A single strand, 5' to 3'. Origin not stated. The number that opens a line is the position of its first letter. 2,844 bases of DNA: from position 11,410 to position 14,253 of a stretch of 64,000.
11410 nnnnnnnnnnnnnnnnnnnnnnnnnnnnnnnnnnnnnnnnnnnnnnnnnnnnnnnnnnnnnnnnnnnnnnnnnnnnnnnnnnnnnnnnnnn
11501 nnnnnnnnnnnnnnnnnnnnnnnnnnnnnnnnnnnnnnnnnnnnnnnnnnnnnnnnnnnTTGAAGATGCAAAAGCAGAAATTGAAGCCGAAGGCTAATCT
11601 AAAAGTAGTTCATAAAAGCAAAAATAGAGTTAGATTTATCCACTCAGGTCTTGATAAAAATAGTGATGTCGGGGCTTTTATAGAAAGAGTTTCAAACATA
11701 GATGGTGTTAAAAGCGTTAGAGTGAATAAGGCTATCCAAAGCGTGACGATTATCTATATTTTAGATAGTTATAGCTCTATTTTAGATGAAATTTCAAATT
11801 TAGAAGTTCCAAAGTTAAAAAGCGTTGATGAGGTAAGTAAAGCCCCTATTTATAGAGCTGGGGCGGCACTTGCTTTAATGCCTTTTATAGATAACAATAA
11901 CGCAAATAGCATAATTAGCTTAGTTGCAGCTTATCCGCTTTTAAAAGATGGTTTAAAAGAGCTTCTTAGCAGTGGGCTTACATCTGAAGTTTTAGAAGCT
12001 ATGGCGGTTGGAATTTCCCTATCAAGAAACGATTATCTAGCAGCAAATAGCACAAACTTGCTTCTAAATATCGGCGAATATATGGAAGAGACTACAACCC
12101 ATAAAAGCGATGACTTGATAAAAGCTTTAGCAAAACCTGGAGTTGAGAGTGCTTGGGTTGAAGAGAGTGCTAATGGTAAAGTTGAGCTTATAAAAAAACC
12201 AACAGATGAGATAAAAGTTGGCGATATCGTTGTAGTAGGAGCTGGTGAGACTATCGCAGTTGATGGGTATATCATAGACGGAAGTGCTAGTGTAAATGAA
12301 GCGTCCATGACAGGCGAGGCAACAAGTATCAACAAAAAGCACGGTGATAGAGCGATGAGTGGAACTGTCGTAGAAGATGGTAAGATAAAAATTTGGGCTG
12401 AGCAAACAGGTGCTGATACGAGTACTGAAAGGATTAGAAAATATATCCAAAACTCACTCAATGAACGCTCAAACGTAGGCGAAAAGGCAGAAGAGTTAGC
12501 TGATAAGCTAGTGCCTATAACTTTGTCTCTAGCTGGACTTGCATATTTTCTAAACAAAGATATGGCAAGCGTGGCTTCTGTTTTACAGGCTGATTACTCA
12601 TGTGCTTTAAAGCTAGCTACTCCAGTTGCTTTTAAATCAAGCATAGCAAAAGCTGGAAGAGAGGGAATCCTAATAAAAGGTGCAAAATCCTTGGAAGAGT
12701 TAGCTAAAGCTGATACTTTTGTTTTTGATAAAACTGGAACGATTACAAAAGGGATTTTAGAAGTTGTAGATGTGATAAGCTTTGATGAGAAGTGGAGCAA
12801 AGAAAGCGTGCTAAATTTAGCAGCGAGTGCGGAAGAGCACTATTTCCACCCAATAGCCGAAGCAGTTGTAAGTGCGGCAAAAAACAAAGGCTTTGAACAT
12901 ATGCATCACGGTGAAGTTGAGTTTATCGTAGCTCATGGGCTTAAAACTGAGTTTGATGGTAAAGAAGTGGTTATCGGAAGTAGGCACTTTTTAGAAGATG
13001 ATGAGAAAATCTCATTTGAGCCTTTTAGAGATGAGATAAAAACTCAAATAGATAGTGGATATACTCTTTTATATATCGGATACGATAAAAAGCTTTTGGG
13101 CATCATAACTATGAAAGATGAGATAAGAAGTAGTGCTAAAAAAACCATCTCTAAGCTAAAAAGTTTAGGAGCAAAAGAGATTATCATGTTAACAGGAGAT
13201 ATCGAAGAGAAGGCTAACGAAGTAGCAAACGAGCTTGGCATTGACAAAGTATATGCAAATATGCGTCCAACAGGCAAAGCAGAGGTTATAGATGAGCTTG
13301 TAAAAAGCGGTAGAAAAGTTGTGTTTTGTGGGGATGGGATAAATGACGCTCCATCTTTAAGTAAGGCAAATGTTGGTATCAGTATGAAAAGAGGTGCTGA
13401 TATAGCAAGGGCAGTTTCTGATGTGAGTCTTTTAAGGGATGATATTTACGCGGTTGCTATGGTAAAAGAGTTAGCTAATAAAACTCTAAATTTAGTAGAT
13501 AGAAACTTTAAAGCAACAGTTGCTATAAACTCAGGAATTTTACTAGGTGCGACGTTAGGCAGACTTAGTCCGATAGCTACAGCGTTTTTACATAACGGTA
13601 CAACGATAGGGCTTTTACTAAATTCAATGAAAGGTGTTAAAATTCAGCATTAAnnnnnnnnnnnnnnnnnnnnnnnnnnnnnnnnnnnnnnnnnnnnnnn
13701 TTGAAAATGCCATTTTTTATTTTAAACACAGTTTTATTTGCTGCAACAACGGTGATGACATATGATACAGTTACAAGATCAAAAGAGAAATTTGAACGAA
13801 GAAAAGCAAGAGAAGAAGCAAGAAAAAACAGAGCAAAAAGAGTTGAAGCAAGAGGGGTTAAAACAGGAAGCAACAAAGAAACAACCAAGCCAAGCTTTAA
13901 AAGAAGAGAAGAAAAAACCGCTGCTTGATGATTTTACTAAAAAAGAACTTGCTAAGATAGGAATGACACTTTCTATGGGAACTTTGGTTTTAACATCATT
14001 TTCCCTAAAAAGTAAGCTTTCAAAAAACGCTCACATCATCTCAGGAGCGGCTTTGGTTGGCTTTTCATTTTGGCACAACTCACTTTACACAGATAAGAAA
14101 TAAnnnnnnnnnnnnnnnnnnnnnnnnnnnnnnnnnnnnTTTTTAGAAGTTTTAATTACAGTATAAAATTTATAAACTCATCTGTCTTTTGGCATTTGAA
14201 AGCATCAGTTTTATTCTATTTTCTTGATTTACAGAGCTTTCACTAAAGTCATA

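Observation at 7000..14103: Candidate ferrosome (fez) iron-storage organelle gene cluster in Campylobacter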

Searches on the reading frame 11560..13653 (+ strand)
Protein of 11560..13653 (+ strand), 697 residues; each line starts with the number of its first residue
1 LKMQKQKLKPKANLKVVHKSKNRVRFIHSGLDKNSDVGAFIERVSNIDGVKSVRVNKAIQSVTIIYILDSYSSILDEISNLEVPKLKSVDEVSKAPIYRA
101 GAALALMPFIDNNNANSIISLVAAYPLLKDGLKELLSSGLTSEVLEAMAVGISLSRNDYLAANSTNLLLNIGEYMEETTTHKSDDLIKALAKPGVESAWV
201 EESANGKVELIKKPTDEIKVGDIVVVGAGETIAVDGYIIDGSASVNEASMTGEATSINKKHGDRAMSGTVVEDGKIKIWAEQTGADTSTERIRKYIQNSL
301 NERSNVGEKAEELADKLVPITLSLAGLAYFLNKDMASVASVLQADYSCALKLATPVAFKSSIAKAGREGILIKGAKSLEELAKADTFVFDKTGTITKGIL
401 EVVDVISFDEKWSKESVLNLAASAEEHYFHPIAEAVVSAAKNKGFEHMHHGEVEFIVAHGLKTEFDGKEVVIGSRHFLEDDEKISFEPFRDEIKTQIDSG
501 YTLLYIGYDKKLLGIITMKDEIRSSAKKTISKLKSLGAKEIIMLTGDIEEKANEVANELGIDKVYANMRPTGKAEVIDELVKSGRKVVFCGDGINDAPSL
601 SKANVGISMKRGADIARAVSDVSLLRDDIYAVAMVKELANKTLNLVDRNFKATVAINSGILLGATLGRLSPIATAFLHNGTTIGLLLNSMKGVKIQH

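Call 3: search_protein_families(library=pfam, proteins=[window:11560-13653:+], max_evalue=0.1)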
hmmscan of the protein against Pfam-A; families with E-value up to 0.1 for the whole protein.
window:11560-13653:+ (697 aa): 8 families
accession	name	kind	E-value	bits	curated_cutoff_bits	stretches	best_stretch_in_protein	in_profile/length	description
PF00122.25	E1-E2_ATPase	-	1.1e-35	123.3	28.1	1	205-367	12-180/181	E1-E2 ATPase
PF00702.32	Hydrolase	-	1.5e-25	91.1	26.4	1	385-603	2-190/191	haloacid dehalogenase-like hydrolase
PF19991.5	HMA_2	-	7.1e-06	26.5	30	1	13-66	7-61/154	Heavy metal associated domain 2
PF12710.13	HAD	-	0.02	15.8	27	1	525-600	89-188/189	haloacid dehalogenase-like hydrolase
PF24253.1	DUF7454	-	0.028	14.8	27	1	210-233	1-24/59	Domain of unknown function (DUF7454)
PF08282.18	Hydrolase_3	-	0.049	13.8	20.9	1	579-626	198-245/255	haloacid dehalogenase-like hydrolase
PF17764.6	PriA_3primeBD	-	0.058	13.7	22.7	0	397-437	56-92/96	3'DNA-binding domain (3'BD)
PF02875.26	Mur_ligase_C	-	0.091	14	28.4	0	525-590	24-101/127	Mur ligase, glutamate ligase domain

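Call 4: search_protein_families(library=ncbifam, proteins=[window:11560-13653:+], max_evalue=0.1)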
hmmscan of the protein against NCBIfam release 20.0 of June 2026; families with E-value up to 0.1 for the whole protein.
window:11560-13653:+ (697 aa): 29 families (the best 25 are shown)
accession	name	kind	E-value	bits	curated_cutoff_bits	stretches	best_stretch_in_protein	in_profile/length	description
TIGR01525.1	ATPase-IB_hvy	subfamily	2.1e-140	469.3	346.25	1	143-691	2-559/560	heavy metal translocating P-type ATPase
TIGR01512.1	ATPase-IB2_Cd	subfamily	1.2e-105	354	313.5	2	143-494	2-327/494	cadmium family heavy metal-translocating P-type ATPase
TIGR01511.1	ATPase-IB1_Cu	subfamily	5e-94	316.1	397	1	126-690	4-539/542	copper-translocating P-type ATPase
NF007952.0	PRK10671.1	equivalog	3.6e-84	283.5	1316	1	167-677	298-808/838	copper-exporting P-type ATPase CopA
NF008262.1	PRK11033.1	equivalog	3.5e-76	257.2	1005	1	115-683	150-718/731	zinc/cadmium/mercury/lead-transporting ATPase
TIGR01494.1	ATPase_P-type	subfamily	2.2e-66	224.2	62.3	1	168-666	5-462/478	HAD-IC family P-type ATPase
NF033775.1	P_type_ZntA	exception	3.6e-66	223.9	1240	1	119-685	159-721/732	Zn(II)/Cd(II)/Pb(II) translocating P-type ATPase ZntA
TIGR01647.1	ATPase-IIIA_H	equivalog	1.3e-39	136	615.5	2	178-563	74-483/755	plasma-membrane proton-efflux P-type ATPase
TIGR01497.1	kdpB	equivalog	8.3e-37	126.6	527.9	1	205-629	113-553/675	potassium-transporting ATPase subunit KdpB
NF010609.0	PRK14010.1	equivalog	3e-29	101.7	1323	1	202-622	109-541/673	K(+)-transporting ATPase subunit B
TIGR01657.1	P-ATPase-V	hypoth_equivalog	5.7e-26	90.4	618.25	4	563-611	781-829/1055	ATP13A2 family polyamine export P-type ATPase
TIGR01517.1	ATPase-IIB_Ca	equivalog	1.3e-25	89.8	507.05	2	215-420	171-396/882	calcium-translocating P-type ATPase, PMCA-type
TIGR01524.1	ATPase-IIIB_Mg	equivalog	2.6e-23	81.8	610.75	2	535-630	553-648/867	magnesium-translocating P-type ATPase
TIGR01116.1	ATPase-IIA1_Ca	equivalog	3e-21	75.3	703.4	2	512-632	457-590/799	calcium-translocating P-type ATPase, SERCA-type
NF011702.0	PRK15122.1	subfamily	7.5e-21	73.8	975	2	542-630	597-687/907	magnesium-translocating P-type ATPase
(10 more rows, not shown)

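Call 13: find_homologous_proteins(query=window:11560-13653:+)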
Query window:11560-13653:+ (697 aa): 3258 proteins with E <= 0.001 among 8000 candidates; the best 120 are listed.
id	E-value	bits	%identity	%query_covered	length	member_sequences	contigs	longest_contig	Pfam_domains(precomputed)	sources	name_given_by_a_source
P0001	0.0e+0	1468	100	99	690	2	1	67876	PF00702.33,PF19991.6,PF00122.26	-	-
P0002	0.0e+0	1091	74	100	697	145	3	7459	PF00702.33,PF00122.26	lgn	-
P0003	0.0e+0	1055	70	99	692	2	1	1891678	PF00702.33,PF19991.6,PF00122.26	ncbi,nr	ncbi:heavy metal translocating P-type ATPase [Campylobacter blaseri]|nr:heavy metal translocating P-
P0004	0.0e+0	1021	68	99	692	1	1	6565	PF00702.33,PF19991.6,PF00122.26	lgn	-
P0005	2.5e-292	990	65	99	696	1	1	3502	PF00702.33,PF08282.19,PF19991.6,PF00122.26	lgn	-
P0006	4.2e-292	989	67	99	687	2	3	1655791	PF00702.33,PF19991.6,PF00122.26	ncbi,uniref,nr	ncbi:heavy metal translocating P-type ATPase [Campylobacter corcagiensis]|uniref:heavy metal translo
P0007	8.8e-292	988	66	100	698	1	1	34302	PF00702.33,PF19991.6,PF00122.26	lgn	-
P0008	8.8e-291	984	67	99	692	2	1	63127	PF00702.33,PF19991.6,PF00122.26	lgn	-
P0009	7.9e-289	978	66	98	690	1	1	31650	PF00702.33,PF19991.6,PF00122.26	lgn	-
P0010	8.0e-286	968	65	100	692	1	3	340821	PF00702.33,PF19991.6,PF00122.26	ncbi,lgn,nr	nr:heavy metal translocating P-type ATPase [Campylobacter sputorum]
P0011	1.2e-285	967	65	100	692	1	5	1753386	PF00702.33,PF19991.6,PF00122.26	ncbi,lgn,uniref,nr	ncbi:metal transporting atpase Mta72 [Campylobacter sputorum subsp. bubulus]|uniref:P-type Zn(2+) tr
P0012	2.9e-285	966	65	100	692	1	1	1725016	PF00702.33,PF19991.6,PF00122.26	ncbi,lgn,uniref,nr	ncbi:heavy metal translocating P-type ATPase [Campylobacter sputorum bv. paraureolyticus LMG 11764]|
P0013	3.8e-285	966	65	100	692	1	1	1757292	PF00702.33,PF19991.6,PF00122.26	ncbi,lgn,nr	ncbi:heavy metal translocating P-type ATPase [Campylobacter sputorum bv. faecalis CCUG 20703]|nr:hea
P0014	7.0e-285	965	65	100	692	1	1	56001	PF00702.33,PF19991.6,PF00122.26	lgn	-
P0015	9.9e-285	964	65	100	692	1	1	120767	PF00702.33,PF19991.6,PF00122.26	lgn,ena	-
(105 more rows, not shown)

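Call 14: search_solved_structures(query=window:11560-13653:+, max_evalue=1e-20)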
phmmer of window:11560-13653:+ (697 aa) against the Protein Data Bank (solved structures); distinct sequences matched with E-value up to 1e-20: 22.
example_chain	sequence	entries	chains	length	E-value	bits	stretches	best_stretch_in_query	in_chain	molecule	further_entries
3rfu_A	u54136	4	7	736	3.7e-68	234.1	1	164-690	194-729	Copper efflux ATPase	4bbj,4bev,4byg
3j08_A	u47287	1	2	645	1.5e-67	232.1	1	169-674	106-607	copper-exporting P-type ATPase A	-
7r0g_A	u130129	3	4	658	1.6e-67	232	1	169-674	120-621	Putative copper-exporting P-type ATPase A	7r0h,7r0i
3j09_A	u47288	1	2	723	3.1e-67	231.1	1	169-674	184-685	copper-exporting P-type ATPase A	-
8q75_A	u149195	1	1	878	1e-62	216.1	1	340-657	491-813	Copper-transporting ATPase HMA4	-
8q73_A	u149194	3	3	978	1.4e-62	215.7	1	340-657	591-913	Copper-transporting ATPase HMA4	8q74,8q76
7qbz_A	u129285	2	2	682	8.9e-59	203.1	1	166-691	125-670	Cadmium translocating P-type ATPase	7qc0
4umv_A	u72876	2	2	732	8.9e-52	180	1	119-690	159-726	ZINC-TRANSPORTING ATPASE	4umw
7si3_A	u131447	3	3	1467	1.5e-50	176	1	470-657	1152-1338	P-type Cu(+) transporter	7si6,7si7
7xuk_A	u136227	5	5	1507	6.1e-49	170.6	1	470-657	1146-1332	Copper-transporting ATPase 2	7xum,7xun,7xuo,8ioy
3sky_A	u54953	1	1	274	1.7e-40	142.8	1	381-647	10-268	Copper-exporting P-type ATPase B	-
3a1c_A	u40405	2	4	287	1.8e-40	142.6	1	364-645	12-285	Probable copper-exporting P-type ATPase A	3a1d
3skx_A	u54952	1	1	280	4e-40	141.5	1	381-644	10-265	Copper-exporting P-type ATPase B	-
3a1e_A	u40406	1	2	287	2.1e-39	139.1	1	364-645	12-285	Probable copper-exporting P-type ATPase A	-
2b8e_A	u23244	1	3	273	4.5e-38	134.7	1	373-644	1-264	cation-transporting ATPase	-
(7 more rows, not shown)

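Call 15: find_related_loci(query=window:11560-13653:+, collection=genome_contigs, flank=8000)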
Query window:11560-13653:+ (697 aa) in genome_contigs; peptide patterns used: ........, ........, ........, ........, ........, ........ (x = any residue, [..] = any of these).
391 stretches matched a pattern; 290 encode a relative of the query (tblastn E <= 1e-3); the best 80 are kept; 80 distinct loci.
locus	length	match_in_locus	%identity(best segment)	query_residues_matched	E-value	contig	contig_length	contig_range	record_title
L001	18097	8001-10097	74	1-696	0e+0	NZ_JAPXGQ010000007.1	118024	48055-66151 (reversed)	Campylobacter ureolyticus strain URMC_785 NODE_7_length_118024_cov_11.130979, whole genome shotgun sequence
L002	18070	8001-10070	64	1-695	0e+0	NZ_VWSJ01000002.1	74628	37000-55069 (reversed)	Campylobacter portucalensis strain FMV-PI01 FMV-PI01_contig_2, whole genome shotgun sequence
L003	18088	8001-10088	61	1-696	0e+0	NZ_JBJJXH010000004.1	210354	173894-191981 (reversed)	Campylobacter sp. MOP7 NODE_4_length_210354_cov_33.932841, whole genome shotgun sequence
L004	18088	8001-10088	62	1-696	0e+0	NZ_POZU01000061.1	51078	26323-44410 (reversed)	Campylobacter concisus strain AAUH-48UCo-a 1103762, whole genome shotgun sequence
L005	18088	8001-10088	62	1-696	0e+0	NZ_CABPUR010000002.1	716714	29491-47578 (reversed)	Campylobacter concisus isolate 2010-25654-F, whole genome shotgun sequence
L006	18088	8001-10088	62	1-696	0e+0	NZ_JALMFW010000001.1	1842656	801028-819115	Campylobacter concisus strain CCONP7O1_1 1, whole genome shotgun sequence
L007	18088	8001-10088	62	1-696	0e+0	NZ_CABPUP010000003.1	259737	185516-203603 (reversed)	Campylobacter concisus isolate 2010-378007-O, whole genome shotgun sequence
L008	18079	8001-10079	62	1-693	0e+0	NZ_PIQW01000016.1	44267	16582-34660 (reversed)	Campylobacter concisus strain P26UCO-S1 NODE_16_length_44267_cov_135.852, whole genome shotgun sequence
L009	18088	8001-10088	61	1-696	0e+0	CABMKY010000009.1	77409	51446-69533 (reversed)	Campylobacteraceae bacterium isolate MGYG-HGUT-02429 genome assembly, contig: GUT_GENOME143101_9, whole genome shotgun s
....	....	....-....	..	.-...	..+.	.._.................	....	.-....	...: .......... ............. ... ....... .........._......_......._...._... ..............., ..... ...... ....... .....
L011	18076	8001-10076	62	1-692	0e+0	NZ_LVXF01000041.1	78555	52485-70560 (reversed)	Campylobacter concisus strain AUS22-Bd2 scaffold_8, whole genome shotgun sequence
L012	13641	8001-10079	62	1-693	0e+0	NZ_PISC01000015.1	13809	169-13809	Campylobacter concisus strain H3O1 NODE_15_length_13809_cov_80.3995, whole genome shotgun sequence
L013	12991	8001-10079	62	1-693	0e+0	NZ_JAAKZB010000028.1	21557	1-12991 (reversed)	Campylobacter concisus strain H33O-S1 AY1_t_contig00028, whole genome shotgun sequence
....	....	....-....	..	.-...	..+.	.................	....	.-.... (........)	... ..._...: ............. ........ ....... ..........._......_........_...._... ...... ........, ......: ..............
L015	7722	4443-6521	62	1-693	0e+0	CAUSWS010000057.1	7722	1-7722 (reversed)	MAG TPA_asm: uncultured Campylobacter sp. isolate SRR15001305_bin.7_MetaWRAP_v1.3_MAG genome assembly, contig: ERZ142141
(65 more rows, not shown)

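Call 35: search_protein_representatives(protein=window:11560-13653:+)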
Query: 697 residues. Proteins with E-value up to 0.001 (for the whole library): 65258; up to 1e-10: 35060; up to 1e-30: 12665. The best 150 are listed.
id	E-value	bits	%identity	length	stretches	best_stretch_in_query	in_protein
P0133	1.8e-243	826.5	59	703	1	11-695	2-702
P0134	1.2e-237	807.3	58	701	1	14-695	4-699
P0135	5.3e-200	682.9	50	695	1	14-694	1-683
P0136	2.9e-173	594.6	46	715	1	14-693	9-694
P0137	2.6e-170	584.8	45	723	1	12-691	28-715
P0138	5.4e-166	570.6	45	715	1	12-696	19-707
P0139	3.8e-165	567.7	42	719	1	13-693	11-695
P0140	5.0e-163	560.8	51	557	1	13-563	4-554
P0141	5.5e-162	557.3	42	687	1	34-696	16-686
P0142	3.0e-161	554.9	44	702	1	15-691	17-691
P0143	2.8e-159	548.4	43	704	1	13-689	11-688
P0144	2.6e-154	532.0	42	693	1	15-690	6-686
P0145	7.7e-149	513.9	40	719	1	5-692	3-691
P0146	1.4e-148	513.0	41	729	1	14-691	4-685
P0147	6.3e-148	510.9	41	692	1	14-692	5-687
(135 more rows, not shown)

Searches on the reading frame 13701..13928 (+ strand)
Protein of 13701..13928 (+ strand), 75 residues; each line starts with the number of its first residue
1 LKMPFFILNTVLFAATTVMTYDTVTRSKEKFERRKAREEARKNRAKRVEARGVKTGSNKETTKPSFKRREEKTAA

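Call 3: search_protein_families(library=pfam, proteins=[window:13701-13928:+], max_evalue=0.1)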
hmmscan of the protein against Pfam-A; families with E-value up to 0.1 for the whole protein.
window:13701-13928:+ (75 aa): 4 families
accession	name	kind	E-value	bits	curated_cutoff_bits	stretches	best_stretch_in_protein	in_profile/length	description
PF12794.12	MscS_TM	-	0.0047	16.3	28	1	8-63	230-285/339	Mechanosensitive ion channel inner membrane domain 1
PF01956.21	EMC3_TMCO1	-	0.059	13.6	27.1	1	3-72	13-78/169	Integral membrane protein EMC3/TMCO1-like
PF19558.4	DUF6080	-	0.065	12.3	27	1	6-64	230-289/447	Family of unknown function (DUF6080)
PF12012.13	DUF3504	-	0.085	13.3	29.7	1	3-65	20-80/162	Domain of unknown function (DUF3504)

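Call 4: search_protein_families(library=ncbifam, proteins=[window:13701-13928:+], max_evalue=0.1)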
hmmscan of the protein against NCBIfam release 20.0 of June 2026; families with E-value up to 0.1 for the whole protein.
window:13701-13928:+ (75 aa): 0 families

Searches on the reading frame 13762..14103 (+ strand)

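Call 3: search_protein_families(library=pfam, proteins=[window:13762-14103:+], max_evalue=0.1)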
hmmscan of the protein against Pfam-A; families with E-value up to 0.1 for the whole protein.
window:13762-14103:+ (113 aa): 1 family
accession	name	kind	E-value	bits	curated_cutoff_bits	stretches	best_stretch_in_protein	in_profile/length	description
PF09736.14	Bud13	-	0.062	14.1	27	1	4-63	14-72/144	Pre-mRNA-splicing factor of RES complex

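Call 4: search_protein_families(library=ncbifam, proteins=[window:13762-14103:+], max_evalue=0.1)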
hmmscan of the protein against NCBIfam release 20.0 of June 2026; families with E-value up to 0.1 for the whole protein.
window:13762-14103:+ (113 aa): 1 family
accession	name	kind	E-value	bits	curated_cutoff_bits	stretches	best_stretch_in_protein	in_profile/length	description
NF003162.0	PRK04140.1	equivalog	0.02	14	263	1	6-62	192-250/317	transcriptional regulator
